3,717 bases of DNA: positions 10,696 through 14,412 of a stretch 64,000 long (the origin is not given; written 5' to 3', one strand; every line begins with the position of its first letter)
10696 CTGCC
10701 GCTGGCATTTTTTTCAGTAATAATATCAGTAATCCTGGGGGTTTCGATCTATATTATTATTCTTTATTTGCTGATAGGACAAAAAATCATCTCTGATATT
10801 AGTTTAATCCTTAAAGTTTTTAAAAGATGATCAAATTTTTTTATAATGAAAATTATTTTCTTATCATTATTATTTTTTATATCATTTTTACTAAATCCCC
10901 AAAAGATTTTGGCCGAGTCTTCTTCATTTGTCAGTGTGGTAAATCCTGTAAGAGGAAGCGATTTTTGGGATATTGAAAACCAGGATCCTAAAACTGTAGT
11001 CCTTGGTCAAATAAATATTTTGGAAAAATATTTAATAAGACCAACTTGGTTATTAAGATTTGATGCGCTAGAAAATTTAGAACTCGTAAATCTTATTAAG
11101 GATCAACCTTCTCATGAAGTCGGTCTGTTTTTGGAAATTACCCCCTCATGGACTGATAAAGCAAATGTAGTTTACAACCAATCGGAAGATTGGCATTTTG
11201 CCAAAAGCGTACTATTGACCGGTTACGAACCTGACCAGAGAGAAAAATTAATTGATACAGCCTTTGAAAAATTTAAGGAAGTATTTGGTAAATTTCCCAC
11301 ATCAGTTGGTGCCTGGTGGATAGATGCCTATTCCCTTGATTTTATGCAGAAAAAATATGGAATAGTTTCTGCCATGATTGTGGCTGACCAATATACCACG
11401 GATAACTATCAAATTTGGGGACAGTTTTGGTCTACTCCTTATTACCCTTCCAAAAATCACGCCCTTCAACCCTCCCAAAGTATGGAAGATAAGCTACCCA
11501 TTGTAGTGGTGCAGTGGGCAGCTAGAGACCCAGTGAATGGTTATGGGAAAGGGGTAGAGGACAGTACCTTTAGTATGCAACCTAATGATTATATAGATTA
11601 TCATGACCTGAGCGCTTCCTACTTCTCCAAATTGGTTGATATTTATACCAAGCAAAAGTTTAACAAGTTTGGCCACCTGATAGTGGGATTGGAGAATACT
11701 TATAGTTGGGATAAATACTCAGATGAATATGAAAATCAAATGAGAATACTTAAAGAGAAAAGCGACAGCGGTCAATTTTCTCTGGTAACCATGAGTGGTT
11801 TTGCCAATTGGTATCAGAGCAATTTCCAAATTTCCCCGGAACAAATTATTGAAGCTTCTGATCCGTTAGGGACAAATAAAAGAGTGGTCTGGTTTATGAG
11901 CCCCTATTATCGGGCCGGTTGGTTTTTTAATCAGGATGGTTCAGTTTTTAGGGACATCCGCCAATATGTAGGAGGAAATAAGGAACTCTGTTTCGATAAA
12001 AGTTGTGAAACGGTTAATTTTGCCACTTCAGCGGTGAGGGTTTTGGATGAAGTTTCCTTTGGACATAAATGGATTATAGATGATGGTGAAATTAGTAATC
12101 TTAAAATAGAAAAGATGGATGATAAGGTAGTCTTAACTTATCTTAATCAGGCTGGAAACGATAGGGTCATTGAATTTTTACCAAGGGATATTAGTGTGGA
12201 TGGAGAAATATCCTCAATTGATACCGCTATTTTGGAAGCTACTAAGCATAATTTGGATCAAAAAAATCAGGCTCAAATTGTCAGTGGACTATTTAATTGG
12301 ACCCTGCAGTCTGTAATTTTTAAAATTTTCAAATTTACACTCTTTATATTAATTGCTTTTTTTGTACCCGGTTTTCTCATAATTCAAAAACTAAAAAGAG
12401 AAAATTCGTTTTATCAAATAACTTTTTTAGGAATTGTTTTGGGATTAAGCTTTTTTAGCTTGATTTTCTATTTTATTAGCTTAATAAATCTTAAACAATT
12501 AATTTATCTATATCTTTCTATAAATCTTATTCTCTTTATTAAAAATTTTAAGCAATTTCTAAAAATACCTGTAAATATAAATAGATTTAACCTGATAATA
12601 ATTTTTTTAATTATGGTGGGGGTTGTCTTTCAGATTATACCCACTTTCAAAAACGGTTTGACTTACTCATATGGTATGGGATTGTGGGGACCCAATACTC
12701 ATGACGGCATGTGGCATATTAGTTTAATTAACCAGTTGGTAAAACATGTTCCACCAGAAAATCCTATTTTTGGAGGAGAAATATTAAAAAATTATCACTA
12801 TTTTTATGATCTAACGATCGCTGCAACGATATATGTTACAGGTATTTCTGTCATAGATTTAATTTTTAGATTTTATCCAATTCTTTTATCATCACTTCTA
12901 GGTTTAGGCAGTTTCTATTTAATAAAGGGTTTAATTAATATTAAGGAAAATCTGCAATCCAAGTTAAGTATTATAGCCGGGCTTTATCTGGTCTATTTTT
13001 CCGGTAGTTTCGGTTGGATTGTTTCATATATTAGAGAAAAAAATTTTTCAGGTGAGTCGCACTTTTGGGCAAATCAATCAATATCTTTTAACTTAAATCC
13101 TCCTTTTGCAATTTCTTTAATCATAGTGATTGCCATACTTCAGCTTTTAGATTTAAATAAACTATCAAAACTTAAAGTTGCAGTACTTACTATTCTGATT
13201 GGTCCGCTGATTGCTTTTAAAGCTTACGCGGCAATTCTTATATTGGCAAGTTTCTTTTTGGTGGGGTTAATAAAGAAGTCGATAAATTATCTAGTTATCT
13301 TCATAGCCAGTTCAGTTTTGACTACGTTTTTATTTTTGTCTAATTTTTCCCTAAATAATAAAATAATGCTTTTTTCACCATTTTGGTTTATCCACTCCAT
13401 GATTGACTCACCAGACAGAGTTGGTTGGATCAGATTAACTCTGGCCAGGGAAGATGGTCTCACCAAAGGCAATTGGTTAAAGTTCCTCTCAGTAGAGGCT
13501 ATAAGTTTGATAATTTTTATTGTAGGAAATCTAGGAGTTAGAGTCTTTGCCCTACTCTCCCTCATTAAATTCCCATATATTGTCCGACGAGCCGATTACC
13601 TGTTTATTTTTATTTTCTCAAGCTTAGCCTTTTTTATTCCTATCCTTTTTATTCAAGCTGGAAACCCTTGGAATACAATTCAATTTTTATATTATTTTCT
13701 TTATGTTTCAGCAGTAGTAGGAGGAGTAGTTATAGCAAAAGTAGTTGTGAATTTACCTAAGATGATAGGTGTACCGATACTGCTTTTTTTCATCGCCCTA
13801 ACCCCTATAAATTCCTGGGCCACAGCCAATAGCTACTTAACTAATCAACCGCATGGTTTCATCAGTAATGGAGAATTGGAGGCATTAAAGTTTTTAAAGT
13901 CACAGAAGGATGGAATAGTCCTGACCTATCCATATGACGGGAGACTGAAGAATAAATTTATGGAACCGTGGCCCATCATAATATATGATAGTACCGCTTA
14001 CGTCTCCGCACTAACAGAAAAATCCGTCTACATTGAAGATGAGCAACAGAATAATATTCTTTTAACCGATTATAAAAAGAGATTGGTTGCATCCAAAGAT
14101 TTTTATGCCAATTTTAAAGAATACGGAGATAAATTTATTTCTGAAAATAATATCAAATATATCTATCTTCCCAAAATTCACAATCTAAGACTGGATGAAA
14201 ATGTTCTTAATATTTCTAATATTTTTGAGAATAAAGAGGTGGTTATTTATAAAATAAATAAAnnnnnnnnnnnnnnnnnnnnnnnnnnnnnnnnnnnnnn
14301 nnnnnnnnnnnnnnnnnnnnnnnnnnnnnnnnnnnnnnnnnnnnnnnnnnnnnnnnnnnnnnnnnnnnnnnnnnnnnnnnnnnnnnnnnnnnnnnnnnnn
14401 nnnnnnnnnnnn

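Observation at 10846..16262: Second uncharacterised GT-C-like family ('HD(G/S)xWHI ... NP ... NYH(Y/F)FxD'), one member fused to a 480-aa secreted domain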

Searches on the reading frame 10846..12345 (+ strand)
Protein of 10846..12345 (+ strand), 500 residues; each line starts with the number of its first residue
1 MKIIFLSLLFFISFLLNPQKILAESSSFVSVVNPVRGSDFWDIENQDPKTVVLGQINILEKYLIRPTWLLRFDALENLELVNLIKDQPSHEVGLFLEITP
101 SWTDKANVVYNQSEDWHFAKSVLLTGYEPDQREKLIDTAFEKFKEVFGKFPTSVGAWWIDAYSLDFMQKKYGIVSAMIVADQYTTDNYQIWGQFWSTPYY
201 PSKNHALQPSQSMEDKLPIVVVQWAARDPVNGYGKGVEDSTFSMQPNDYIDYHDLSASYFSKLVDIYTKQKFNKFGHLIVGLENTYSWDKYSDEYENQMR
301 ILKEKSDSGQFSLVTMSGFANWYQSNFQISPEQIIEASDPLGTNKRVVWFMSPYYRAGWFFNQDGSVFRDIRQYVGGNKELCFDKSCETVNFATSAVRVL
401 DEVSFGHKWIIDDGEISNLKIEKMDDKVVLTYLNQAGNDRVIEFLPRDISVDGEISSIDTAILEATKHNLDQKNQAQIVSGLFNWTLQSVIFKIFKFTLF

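Call 8: search_solved_structures(query=window:10846-12345:+, max_evalue=10)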
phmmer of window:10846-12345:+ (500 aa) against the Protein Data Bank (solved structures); distinct sequences matched with E-value up to 10: 5.
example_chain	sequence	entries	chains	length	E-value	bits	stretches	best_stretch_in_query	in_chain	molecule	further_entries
1uri_A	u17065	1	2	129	0.19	13.9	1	374-445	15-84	AZURIN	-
1aiz_A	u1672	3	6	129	0.22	13.7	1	374-444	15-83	AZURIN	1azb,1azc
3j9q_A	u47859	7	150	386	1.1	11.3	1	340-415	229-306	sheath | Pyocin sheath PA0622 | Sheath PA0622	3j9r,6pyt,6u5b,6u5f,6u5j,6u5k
2aza_A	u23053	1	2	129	1.8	10.7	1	378-444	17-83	AZURIN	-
1a4a_A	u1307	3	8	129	1.8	10.7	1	378-444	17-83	AZURIN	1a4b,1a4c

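Call 11: find_homologous_proteins(query=window:10846-12345:+)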
Query window:10846-12345:+ (500 aa): 120 proteins with E <= 0.001 among 5726 candidates.
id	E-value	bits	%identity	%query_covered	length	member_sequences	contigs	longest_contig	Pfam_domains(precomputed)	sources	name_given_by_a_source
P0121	1.9e-212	725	62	100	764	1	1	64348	-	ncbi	-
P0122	6.7e-208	710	61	100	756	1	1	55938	-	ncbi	-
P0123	1.4e-201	689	59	96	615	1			-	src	-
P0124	1.4e-181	623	56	89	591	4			-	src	-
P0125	1.4e-170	587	62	77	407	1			PF12979.14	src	-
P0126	4.0e-168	579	61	80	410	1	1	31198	PF12979.14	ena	-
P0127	2.1e-165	570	60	80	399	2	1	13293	-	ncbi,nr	ncbi:hypothetical protein HYW43_00620, partial [Candidatus Daviesbacteria bacterium]|nr:hypothetical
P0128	5.1e-164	565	61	76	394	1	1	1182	PF12979.14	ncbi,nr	ncbi:MAG: hypothetical protein Q8Q86_00155, partial [Candidatus Daviesbacteria bacterium]|nr:hypothe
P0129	3.7e-161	556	51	94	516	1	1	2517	-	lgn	-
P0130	8.5e-155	535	52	93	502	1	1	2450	-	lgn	-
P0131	2.5e-150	520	48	94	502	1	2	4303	-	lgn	-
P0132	3.0e-150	520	49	93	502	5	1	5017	-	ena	-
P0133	1.3e-146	508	49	92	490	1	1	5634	-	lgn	-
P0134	2.9e-139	483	46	100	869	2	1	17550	-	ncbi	ncbi:MAG TPA: hypothetical protein VIK81_03265, partial [Patescibacteria group bacterium]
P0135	4.3e-131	457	59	67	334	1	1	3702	-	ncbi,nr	ncbi:MAG: hypothetical protein NUV73_00370, partial [Candidatus Daviesbacteria bacterium]|nr:hypothe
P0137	7.6e-128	446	47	83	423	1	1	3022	PF12979.14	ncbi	ncbi:MAG: hypothetical protein G01um101493_264, partial [Microgenomates group bacterium Gr01-1014_93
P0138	3.7e-122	427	47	81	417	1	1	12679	PF12979.14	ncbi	-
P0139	7.0e-116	406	59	57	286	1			PF12979.14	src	-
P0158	1.2e-93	333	36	99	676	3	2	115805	-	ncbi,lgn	-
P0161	5.6e-93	331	42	82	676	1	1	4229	PF12979.14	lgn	-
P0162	4.7e-92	328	40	81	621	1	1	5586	PF12979.14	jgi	jgi:hypothetical protein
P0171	3.5e-87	312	37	95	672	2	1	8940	PF12979.14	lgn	-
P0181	2.4e-83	299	44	72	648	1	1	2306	PF12979.14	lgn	-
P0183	2.8e-83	299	37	85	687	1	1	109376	PF12979.14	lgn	-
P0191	1.7e-79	286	42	73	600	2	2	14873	PF12979.14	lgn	-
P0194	4.4e-78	282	42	71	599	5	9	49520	PF12979.14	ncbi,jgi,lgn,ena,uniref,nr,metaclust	ncbi:MAG: hypothetical protein UV07_C0003G0032 [Candidatus Azambacteria bacterium GW2011_GWB1_42_17]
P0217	1.7e-70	257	41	71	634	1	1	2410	PF12979.14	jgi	jgi:hypothetical protein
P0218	2.5e-70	256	40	69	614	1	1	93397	PF12979.14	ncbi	-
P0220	1.9e-69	253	40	72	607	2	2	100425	PF12979.14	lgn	-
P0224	5.2e-68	248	37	73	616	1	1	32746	PF12979.14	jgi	-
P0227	5.5e-67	245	39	69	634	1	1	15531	PF12979.14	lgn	-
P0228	1.6e-66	244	37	70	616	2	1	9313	PF12979.14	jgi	-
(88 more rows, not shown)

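Call 14: search_protein_families(library=pfam, proteins=[window:10846-12345:+, P0126, P0194, P0158, P0121], max_evalue=10)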
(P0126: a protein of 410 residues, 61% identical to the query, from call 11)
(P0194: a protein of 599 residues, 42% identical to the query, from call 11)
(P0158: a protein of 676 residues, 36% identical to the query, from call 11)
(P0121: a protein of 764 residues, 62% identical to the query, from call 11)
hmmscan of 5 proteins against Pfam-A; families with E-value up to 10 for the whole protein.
window:10846-12345:+ (500 aa): 0 families

P0126 (410 aa): 2 families
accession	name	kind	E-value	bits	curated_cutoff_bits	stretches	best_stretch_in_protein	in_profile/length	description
PF12979.12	DUF3863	-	0.003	16.8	27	1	128-228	104-204/349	Domain of Unknown Function with PDB structure (DUF3863)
PF13525.12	YfiO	-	0.012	15.8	25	1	98-156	68-123/203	Outer membrane lipoprotein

P0194 (599 aa): 1 family
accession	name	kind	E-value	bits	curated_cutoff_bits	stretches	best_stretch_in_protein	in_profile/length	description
PF12979.12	DUF3863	-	0.004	16.4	27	1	133-218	118-202/349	Domain of Unknown Function with PDB structure (DUF3863)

P0158 (676 aa): 2 families
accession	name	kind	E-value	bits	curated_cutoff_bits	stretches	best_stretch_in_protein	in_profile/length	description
PF12979.12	DUF3863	-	0.016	14.5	27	1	146-222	126-202/349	Domain of Unknown Function with PDB structure (DUF3863)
PF11178.13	DUF2963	-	0.023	14.5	22.6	1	328-362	11-45/52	Protein of unknown function (DUF2963)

P0121 (764 aa): 0 families

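Call 27: predict_structure(alignment_id=A3)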
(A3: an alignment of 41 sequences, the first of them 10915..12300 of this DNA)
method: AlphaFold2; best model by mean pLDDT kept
length: 462 residues; sequences in the alignment: 41
mean_pLDDT: 92.5   pTM: 0.92
mean pLDDT of the five models: 92.5, 92.3, 92.1, 92.0, 92.0
residues with pLDDT >= 90: 373; 70-90: 68; 50-70: 15; < 50: 6
segments of 3 or more residues with pLDDT < 50: 458-462
pLDDT, mean of each block of 10 residues (from residue 1): 90 83 82 97 97 94 96 96 95 87 97 99 98 97 98 95 86 97 96 97 96 91 94 96 96 96 89 98 98 98 97 96 96 96 95 90 87 80 92 94 95 96 97 95 79 52 39
secondary structure, 60 per line:
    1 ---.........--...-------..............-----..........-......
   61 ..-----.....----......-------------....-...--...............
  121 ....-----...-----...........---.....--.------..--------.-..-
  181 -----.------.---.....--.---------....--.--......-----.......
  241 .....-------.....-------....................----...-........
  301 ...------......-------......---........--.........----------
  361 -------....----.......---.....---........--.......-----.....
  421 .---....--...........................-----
elements in order: E4-12 H25-38 E44-48 H49-53 H55-62 E68-72 H77-82 H96-99 H106-124 E130-132 H138-148 E152-156 E197-201 H214-217 H223-228 H234-245 E253-257 H265-284 E289-291 H293-303 E310-315 E323-328 E332-339 E342-350 E376-378 H379-382 E386-390 E394-401 E404-410 E416-421 E425-428 E431-434 H435-457

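Call 40: search_solved_structures(query=A3, max_evalue=10, show_alignments=3)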
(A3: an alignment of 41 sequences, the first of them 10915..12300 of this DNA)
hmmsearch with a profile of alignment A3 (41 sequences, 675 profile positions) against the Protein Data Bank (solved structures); distinct sequences matched with E-value up to 10: 1.
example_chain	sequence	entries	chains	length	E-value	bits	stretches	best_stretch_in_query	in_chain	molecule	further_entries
3lm3_A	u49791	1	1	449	2.9e-06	29.6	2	148-222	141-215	uncharacterized protein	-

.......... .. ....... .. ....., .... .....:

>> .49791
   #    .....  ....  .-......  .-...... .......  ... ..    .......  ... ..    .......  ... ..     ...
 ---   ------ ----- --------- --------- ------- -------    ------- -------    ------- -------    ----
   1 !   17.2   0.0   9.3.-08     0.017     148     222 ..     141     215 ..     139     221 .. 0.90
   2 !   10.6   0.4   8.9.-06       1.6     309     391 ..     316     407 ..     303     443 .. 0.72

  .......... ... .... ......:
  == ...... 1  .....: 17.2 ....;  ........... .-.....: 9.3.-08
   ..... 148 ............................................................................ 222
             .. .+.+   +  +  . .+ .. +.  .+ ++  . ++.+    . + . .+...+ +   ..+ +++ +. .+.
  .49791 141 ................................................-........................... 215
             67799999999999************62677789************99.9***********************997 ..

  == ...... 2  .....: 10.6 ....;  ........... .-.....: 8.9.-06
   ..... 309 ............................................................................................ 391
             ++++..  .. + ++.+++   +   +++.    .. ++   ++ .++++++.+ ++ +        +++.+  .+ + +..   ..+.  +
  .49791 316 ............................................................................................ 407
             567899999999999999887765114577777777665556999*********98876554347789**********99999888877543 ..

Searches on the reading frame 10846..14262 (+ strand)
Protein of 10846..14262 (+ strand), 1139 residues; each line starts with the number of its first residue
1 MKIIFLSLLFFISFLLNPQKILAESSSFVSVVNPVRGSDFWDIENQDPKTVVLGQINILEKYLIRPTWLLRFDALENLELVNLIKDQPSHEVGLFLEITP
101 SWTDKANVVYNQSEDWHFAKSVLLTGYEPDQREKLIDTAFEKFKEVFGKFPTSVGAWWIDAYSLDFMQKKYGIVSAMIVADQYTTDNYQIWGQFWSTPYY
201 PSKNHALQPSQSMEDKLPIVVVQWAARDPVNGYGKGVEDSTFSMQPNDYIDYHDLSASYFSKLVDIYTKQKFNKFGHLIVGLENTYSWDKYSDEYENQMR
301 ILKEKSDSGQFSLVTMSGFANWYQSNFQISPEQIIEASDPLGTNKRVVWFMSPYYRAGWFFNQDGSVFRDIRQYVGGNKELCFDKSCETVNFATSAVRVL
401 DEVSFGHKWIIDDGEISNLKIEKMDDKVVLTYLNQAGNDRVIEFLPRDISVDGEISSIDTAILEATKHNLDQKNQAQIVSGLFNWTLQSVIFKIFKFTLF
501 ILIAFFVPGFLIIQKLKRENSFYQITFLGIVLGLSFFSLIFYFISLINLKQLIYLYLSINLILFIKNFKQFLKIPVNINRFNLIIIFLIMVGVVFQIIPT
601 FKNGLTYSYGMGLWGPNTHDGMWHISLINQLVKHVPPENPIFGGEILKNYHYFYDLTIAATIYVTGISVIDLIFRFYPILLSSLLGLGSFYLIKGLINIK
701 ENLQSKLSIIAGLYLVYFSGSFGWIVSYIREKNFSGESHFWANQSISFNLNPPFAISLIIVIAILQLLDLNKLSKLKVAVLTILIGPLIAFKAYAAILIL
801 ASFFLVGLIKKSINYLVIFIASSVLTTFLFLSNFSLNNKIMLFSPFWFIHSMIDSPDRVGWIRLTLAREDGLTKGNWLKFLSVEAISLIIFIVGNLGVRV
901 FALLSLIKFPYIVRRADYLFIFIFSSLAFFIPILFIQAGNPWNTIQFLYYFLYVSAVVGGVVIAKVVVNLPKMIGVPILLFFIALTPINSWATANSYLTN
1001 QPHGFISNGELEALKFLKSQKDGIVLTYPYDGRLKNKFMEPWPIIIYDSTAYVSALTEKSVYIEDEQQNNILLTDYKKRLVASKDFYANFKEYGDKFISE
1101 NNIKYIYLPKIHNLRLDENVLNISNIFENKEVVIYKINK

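Call 3: search_protein_families(library=pfam, proteins=[window:10846-14262:+], max_evalue=1)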
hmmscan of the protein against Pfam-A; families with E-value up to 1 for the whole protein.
window:10846-14262:+ (1139 aa): 0 families

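Call 4: search_protein_families(library=ncbifam, proteins=[window:10846-14262:+], max_evalue=1)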
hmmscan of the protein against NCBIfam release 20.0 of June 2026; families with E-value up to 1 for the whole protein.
window:10846-14262:+ (1139 aa): 0 families

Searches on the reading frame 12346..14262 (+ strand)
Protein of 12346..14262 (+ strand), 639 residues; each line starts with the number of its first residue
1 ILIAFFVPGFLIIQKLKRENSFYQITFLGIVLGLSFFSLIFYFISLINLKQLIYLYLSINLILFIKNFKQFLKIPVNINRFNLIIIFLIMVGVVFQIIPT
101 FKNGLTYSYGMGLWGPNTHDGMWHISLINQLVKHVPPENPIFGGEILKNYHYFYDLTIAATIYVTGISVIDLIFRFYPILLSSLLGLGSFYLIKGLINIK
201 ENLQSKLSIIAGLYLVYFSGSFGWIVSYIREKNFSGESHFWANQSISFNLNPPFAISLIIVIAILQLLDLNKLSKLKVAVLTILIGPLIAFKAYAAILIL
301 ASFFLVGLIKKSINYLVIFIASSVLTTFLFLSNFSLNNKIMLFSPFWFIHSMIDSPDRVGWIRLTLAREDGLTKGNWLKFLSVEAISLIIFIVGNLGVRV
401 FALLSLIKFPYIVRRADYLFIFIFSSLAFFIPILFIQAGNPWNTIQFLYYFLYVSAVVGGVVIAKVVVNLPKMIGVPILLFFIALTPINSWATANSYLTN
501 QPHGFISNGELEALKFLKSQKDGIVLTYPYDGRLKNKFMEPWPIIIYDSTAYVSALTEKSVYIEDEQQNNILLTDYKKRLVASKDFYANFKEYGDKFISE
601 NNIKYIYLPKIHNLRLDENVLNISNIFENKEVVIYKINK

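Call 7: search_solved_structures(query=A1, max_evalue=10)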
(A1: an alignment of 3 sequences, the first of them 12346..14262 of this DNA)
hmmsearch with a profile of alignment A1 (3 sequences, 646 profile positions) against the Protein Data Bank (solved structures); distinct sequences matched with E-value up to 10: 0.
